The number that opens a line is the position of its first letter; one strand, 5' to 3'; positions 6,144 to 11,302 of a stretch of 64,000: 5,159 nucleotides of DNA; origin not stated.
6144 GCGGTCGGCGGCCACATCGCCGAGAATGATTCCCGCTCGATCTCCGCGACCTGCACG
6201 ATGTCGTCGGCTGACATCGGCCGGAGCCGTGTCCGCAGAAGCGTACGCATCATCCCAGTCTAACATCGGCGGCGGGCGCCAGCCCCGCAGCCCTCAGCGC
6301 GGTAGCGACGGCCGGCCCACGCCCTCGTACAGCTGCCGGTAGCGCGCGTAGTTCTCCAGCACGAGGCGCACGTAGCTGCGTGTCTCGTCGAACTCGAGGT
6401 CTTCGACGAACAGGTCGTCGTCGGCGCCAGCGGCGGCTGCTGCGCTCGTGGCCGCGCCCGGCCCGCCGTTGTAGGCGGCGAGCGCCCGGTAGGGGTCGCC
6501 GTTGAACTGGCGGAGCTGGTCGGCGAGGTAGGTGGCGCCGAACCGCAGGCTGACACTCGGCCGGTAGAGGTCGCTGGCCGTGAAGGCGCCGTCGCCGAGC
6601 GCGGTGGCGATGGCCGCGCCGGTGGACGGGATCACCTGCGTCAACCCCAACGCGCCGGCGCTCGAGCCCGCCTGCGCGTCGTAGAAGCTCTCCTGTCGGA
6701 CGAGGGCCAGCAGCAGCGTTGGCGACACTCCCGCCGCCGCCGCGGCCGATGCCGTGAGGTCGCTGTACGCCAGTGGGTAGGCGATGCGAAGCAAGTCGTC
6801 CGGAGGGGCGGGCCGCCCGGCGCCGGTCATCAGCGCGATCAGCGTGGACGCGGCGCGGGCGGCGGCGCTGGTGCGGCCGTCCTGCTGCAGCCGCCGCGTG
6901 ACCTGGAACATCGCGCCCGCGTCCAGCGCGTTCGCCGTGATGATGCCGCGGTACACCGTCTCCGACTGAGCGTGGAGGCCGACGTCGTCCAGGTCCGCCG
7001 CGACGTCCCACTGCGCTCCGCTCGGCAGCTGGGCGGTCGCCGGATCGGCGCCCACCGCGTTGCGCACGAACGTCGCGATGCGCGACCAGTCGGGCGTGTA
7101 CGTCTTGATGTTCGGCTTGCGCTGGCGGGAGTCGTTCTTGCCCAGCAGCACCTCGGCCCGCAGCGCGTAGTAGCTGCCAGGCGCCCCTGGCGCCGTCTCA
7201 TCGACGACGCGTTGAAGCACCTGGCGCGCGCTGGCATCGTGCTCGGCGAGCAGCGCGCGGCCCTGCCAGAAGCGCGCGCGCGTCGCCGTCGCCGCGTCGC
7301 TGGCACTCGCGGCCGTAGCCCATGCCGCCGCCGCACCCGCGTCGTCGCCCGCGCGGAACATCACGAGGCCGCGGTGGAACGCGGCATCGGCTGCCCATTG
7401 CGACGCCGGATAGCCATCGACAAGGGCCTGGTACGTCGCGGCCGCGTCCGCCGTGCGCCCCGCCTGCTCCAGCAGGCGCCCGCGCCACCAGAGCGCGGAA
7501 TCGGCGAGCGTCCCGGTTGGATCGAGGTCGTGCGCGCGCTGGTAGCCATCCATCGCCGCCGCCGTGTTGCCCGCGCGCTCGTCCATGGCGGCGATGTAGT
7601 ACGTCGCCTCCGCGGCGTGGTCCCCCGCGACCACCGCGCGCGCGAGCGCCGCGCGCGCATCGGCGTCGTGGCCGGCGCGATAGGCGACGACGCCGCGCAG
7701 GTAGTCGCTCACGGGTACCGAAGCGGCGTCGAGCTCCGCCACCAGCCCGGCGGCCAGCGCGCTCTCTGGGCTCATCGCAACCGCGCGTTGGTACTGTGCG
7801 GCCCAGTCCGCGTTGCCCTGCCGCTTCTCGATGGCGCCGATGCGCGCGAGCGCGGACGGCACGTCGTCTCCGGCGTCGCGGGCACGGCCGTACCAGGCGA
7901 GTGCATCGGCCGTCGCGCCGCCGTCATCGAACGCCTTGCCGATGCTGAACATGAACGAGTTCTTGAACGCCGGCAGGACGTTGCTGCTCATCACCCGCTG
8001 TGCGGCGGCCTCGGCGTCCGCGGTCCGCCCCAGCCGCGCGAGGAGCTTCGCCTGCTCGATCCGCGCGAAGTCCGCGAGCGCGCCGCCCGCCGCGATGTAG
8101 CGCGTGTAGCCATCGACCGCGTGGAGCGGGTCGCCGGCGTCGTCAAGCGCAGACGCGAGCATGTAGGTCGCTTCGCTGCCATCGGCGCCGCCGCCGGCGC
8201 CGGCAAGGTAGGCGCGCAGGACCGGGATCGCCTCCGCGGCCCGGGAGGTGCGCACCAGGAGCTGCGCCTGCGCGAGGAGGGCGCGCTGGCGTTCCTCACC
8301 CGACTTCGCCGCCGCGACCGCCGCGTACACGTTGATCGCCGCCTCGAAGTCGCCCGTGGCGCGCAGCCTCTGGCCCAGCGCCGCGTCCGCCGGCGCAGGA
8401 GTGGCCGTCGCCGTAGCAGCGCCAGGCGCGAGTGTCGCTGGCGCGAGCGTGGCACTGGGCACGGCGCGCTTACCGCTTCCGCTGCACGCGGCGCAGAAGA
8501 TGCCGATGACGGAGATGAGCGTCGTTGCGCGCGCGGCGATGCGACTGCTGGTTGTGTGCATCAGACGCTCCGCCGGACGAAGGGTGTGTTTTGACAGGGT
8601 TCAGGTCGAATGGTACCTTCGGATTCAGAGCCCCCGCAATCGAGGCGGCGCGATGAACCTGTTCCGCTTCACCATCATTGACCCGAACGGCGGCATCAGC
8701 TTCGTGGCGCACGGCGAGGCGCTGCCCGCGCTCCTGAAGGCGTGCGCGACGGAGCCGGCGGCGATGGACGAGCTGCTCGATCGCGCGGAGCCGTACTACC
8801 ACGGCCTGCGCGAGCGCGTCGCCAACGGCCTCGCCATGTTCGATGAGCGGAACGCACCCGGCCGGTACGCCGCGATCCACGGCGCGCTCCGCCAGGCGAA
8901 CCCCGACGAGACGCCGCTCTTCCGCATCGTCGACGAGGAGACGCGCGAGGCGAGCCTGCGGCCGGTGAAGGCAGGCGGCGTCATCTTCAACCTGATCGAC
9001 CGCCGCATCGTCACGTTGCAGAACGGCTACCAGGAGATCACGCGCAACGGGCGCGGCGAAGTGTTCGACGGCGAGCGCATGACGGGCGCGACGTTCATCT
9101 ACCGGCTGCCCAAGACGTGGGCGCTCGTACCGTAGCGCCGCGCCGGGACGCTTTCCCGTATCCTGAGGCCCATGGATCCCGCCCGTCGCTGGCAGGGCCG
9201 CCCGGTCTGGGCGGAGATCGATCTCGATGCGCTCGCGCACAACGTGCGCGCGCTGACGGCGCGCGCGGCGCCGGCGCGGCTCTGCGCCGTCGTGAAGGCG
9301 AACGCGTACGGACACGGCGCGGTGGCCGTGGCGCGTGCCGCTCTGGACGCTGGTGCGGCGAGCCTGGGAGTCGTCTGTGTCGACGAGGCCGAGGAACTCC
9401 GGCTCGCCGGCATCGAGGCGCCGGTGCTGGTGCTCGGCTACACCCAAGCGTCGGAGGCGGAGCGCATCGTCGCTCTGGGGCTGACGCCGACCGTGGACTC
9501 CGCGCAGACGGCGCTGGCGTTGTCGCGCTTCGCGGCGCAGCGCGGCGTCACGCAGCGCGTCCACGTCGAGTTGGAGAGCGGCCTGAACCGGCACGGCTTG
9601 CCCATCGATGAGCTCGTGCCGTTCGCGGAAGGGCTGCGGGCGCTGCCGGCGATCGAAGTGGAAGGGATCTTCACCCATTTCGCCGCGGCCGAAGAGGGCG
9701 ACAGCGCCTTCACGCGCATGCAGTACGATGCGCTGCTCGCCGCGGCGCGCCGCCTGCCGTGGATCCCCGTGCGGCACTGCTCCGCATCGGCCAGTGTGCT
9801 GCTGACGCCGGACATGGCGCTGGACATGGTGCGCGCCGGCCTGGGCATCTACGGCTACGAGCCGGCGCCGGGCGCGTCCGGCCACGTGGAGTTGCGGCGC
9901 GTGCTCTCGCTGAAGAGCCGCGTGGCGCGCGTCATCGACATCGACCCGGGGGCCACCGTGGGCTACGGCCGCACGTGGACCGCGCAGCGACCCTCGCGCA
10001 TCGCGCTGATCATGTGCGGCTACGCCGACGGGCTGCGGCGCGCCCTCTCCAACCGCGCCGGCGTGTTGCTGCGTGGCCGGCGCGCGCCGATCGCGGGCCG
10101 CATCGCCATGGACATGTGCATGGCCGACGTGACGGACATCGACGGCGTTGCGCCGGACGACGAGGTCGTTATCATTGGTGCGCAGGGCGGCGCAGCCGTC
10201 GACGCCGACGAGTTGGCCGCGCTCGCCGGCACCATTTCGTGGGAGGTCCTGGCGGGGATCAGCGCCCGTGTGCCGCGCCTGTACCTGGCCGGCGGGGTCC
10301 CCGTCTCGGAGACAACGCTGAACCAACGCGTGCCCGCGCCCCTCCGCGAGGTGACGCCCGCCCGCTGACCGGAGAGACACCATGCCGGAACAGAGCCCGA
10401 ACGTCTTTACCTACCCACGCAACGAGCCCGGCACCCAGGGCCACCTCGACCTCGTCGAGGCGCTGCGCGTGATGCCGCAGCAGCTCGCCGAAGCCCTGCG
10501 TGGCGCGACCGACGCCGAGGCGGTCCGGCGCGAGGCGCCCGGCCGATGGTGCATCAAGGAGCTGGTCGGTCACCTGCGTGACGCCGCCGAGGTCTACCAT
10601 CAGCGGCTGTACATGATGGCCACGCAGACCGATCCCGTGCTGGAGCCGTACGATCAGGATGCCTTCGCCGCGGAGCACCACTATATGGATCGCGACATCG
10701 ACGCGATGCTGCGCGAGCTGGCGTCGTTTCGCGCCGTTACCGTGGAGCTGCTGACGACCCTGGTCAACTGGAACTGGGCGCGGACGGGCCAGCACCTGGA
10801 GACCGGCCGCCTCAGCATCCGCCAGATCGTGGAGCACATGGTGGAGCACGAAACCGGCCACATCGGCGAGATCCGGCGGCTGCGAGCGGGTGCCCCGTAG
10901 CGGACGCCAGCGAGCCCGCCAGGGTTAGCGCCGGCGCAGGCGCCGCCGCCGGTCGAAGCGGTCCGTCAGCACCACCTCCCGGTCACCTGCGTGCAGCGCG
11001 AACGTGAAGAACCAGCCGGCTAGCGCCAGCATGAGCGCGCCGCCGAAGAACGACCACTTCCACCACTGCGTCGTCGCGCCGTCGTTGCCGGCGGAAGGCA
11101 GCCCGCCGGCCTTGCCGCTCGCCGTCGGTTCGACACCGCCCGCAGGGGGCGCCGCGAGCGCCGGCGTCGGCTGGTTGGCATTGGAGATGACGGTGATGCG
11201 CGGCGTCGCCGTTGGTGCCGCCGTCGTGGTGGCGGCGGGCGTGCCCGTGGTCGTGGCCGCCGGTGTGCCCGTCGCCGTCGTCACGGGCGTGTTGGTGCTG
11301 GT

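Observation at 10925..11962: Exported proteins with Thr/Pro-rich linkers are candidate O-glycosylation acceptors for the GT-C enzymes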

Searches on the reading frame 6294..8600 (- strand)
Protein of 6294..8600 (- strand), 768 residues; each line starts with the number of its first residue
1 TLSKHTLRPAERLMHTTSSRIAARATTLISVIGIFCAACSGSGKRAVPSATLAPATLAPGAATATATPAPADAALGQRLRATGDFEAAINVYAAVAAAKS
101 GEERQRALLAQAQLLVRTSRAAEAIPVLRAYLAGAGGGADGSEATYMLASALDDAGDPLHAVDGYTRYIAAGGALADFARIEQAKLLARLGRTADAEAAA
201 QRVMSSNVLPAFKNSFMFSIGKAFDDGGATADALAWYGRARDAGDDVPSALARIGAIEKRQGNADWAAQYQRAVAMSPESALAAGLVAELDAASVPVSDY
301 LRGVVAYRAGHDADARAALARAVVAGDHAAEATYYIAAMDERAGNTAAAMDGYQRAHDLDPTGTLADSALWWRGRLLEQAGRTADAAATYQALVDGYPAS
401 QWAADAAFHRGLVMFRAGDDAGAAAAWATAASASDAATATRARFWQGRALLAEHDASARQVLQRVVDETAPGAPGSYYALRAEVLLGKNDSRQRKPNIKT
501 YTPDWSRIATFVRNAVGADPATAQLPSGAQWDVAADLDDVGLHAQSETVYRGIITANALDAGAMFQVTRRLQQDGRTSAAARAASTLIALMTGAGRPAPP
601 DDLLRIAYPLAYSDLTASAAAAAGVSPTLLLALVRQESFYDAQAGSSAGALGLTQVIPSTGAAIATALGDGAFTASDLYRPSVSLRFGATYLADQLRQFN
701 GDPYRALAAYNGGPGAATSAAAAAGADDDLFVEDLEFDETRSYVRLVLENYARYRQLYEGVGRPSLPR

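Call 21: search_protein_families(library=pfam, proteins=[window:6294-8600:-], max_evalue=0.001)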
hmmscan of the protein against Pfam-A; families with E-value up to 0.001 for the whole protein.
window:6294-8600:- (768 aa): 4 families
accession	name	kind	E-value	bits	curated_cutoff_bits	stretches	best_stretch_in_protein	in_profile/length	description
PF01464.25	SLT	-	1.9e-23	82.7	21.3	1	617-726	4-110/117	Transglycosylase SLT domain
PF13432.12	TPR_16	-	8.5e-12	45.7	32.7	3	74-137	2-63/65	Tetratricopeptide repeat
PF07719.23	TPR_2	-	3.6e-06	27.1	27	0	330-362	1-33/34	Tetratricopeptide repeat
PF13174.12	TPR_6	-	5.8e-06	27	26.3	1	369-400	2-33/33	Tetratricopeptide repeat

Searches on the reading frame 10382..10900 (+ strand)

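Call 7: search_protein_families(library=pfam, proteins=[window:10382-10900:+], max_evalue=0.01)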
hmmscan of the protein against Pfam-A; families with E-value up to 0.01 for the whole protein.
window:10382-10900:+ (172 aa): 3 families
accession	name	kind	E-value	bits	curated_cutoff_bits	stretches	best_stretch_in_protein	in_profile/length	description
PF12867.12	DinB_2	-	9.9e-16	58.8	24.8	1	28-164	2-128/128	DinB superfamily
PF04978.18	MST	-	3.7e-10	40.9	27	1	24-169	2-145/149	Mycothiol-S-transferase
PF05163.17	DinB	-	0.0016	18.8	23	1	49-164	33-138/165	DinB family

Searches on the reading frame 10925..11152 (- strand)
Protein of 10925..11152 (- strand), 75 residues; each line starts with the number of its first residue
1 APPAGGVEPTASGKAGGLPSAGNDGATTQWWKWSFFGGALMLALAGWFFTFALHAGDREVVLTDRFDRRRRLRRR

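Call 33: search_protein_families(library=ncbifam, proteins=[window:10928-11137:-], max_evalue=10)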
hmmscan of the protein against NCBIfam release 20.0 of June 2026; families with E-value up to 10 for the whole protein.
seq(70 aa): 2 families
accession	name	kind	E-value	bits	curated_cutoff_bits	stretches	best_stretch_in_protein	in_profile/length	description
NF052523.2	TafF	equivalog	0.016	14.3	420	1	20-69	275-322/379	TafF family fimbrial protein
TIGR01167.1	LPXTG_anchor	domain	1.9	9.3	15.9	1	27-45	11-29/34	LPXTG cell wall anchor domain-containing protein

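Call 56: search_protein_representatives(protein=window:10925-11152:-)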
Query: 75 residues. Proteins with E-value up to 0.001 (for the whole library): 19; up to 1e-10: 15; up to 1e-30: 0. The best 19 are listed.
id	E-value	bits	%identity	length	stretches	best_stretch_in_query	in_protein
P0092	1.3e-27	111.1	72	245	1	3-71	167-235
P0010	2.2e-26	107.3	72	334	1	2-73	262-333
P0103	3.0e-25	103.6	60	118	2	3-75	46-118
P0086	3.3e-24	100.3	66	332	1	4-73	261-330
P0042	4.8e-22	93.4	77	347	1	9-73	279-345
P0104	2.1e-21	91.4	60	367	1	2-73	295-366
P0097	2.6e-21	91.1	60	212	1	4-73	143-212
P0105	4.5e-21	90.3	64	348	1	6-71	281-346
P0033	1.8e-20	88.4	62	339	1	6-73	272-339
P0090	2.2e-20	88.1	64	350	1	6-75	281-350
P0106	5.6e-19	83.7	57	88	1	3-71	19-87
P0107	4.9e-13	64.7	-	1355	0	-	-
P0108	5.4e-13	64.6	47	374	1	2-71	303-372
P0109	4.7e-11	58.4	44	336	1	15-71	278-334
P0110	9.1e-11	57.5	88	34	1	41-73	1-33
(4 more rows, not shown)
